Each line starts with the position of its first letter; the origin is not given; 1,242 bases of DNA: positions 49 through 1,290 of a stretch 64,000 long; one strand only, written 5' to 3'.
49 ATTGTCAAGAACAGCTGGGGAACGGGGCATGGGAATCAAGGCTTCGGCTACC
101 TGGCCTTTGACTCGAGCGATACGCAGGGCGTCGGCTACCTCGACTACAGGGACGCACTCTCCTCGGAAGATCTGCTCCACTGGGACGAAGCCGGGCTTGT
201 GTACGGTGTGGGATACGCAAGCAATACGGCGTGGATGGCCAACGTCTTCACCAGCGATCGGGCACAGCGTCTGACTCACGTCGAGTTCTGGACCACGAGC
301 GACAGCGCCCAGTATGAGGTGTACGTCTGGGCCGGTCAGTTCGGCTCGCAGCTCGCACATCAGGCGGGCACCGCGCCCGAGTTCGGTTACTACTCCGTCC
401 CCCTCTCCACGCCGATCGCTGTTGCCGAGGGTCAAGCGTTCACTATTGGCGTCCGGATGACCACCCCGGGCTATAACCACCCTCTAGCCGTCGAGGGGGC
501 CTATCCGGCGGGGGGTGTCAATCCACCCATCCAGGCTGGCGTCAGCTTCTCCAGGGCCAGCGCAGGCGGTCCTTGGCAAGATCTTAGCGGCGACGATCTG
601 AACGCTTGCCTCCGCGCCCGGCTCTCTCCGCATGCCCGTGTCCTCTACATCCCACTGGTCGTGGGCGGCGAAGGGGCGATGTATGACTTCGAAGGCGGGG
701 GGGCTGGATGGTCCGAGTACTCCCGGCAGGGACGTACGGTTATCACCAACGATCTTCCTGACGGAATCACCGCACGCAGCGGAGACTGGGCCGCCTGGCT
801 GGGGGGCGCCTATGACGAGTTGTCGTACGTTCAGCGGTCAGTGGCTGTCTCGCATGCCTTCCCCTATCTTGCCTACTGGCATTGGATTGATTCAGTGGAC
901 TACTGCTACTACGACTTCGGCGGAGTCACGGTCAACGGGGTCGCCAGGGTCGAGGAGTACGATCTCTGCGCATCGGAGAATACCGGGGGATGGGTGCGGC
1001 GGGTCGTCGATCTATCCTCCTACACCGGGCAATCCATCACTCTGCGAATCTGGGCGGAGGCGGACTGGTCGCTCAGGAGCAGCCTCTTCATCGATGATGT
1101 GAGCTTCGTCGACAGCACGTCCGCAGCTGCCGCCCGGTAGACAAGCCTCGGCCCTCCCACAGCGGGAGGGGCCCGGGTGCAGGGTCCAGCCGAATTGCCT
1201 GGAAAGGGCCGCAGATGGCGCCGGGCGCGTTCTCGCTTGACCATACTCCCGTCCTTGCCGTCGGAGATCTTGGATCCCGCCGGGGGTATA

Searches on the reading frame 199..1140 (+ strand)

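Call 32: search_protein_families(library=pfam, proteins=[window:199-1140:+], max_evalue=0.00001)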
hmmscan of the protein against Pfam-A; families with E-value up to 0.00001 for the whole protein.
window:199-1140:+ (313 aa): 2 families
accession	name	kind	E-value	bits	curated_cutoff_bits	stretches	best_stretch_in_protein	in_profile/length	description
PF18560.7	Lectin_like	-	3e-26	92.9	27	1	4-140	13-154/156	Lectin like domain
PF13313.11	DUF4082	-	1.9e-06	28.3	28.4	1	17-93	21-98/143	Domain of unknown function (DUF4082)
